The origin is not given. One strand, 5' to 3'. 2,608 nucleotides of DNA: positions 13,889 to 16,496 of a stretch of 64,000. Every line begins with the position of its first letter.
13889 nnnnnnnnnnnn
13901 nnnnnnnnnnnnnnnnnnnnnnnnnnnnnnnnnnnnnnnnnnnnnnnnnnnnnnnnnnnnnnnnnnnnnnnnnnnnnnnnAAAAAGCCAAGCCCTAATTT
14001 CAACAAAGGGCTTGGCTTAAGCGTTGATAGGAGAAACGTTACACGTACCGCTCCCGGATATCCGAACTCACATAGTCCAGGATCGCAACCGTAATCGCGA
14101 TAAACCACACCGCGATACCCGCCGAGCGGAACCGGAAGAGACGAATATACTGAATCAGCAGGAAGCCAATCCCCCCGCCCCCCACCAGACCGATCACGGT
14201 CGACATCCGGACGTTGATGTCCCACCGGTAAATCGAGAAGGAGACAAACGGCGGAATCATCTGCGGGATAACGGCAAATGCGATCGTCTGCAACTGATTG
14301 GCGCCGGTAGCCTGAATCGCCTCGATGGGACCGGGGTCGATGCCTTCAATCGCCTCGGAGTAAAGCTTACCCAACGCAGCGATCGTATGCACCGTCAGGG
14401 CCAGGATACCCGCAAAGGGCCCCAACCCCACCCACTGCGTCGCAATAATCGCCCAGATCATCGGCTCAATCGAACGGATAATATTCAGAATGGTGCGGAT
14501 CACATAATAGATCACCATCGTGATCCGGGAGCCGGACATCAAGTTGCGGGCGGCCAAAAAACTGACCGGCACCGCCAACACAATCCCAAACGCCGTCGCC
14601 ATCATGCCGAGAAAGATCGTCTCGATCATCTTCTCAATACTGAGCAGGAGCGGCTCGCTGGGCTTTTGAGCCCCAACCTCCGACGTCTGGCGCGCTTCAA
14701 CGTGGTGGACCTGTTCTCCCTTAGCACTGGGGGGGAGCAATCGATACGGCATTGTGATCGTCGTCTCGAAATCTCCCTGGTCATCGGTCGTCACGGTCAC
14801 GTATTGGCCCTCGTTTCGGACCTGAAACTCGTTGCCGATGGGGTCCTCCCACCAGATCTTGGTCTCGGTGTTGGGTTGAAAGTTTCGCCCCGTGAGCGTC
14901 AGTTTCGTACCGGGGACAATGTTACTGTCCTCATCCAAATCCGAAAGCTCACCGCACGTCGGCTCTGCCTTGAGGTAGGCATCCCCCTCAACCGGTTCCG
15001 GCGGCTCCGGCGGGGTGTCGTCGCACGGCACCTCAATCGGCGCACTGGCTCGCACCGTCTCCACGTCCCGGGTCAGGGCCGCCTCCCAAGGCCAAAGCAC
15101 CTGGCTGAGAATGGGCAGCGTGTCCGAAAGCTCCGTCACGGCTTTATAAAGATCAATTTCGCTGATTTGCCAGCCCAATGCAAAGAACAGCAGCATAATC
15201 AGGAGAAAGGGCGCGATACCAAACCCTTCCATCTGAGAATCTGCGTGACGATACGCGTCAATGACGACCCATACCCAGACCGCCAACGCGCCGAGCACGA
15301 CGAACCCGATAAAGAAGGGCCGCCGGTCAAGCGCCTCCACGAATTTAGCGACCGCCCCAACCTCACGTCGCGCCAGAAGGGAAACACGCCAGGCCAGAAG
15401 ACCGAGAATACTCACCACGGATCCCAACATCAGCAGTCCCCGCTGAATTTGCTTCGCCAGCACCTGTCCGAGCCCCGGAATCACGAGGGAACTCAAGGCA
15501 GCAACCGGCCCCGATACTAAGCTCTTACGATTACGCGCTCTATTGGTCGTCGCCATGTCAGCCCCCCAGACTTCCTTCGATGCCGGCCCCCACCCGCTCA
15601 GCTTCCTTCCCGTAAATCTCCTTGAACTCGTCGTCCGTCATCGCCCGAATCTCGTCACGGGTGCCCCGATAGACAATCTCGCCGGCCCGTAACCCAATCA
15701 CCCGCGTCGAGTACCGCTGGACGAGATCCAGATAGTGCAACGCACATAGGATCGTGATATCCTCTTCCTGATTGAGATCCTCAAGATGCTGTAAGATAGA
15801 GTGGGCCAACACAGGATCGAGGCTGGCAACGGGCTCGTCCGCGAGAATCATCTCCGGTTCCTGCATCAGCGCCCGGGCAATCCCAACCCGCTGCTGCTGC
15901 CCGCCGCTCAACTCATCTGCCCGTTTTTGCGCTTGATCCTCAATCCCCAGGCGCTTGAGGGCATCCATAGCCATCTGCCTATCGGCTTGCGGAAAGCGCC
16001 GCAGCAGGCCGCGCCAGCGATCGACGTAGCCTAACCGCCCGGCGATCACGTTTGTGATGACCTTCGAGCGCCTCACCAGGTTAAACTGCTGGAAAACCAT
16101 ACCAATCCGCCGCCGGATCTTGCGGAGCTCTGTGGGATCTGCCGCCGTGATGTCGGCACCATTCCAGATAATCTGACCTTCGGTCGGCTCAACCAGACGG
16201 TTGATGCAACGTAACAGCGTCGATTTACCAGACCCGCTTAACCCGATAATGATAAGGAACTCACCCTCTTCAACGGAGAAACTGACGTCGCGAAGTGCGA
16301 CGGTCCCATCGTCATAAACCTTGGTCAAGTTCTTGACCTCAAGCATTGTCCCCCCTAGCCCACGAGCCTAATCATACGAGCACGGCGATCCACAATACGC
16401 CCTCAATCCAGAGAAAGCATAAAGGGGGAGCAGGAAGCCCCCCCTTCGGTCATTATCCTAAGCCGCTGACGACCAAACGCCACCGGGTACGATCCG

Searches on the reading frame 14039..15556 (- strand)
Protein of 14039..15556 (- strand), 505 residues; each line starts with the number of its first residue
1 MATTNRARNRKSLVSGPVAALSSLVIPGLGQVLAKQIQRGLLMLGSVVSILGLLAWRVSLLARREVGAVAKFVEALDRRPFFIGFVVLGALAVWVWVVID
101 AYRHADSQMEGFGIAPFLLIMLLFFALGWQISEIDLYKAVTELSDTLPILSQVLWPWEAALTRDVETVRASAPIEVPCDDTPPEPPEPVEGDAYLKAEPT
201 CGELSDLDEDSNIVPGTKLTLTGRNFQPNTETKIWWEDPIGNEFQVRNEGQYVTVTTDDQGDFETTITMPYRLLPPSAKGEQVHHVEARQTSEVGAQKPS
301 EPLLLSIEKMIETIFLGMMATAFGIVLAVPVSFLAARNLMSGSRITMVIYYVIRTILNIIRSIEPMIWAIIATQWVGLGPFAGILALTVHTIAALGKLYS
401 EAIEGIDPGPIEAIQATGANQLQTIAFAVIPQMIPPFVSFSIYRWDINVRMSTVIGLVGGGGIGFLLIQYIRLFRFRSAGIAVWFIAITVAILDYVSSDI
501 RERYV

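Call 15: search_protein_families(library=pfam, proteins=[window:14039-15556:-], max_evalue=0.0001)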
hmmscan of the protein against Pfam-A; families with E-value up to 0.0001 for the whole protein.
window:14039-15556:- (505 aa): 1 family
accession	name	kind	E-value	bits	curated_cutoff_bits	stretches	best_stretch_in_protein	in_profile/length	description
PF00528.27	BPD_transp_1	-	1.3e-12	48.2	26.4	1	329-496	2-170/184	Binding-protein-dependent transport system inner membrane component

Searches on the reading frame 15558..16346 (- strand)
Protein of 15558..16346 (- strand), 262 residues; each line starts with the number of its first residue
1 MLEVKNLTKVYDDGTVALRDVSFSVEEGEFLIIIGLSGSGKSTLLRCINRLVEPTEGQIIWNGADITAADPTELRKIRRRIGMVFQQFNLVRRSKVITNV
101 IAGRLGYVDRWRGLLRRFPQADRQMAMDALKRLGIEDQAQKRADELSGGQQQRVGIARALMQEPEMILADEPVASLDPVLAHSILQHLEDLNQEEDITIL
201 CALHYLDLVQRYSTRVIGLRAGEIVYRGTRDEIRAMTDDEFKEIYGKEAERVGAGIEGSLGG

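Call 15: search_protein_families(library=pfam, proteins=[window:15558-16346:-], max_evalue=0.0001)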
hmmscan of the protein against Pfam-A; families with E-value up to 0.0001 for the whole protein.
window:15558-16346:- (262 aa): 4 families
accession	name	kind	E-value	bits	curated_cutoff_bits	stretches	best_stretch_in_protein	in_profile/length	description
PF00005.33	ABC_tran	-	3.8e-39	134.8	25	1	18-174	1-137/137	ABC transporter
PF13555.12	AAA_29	-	7.3e-06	26.1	27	1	9-64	5-57/61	P-loop containing region of AAA domain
PF13304.12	AAA_21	-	2.5e-05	24.9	27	0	31-51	2-22/304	AAA domain, putative AbiEii toxin, Type IV TA system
PF13191.12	AAA_16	-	9.8e-05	23.3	32.6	0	27-66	21-62/167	AAA ATPase domain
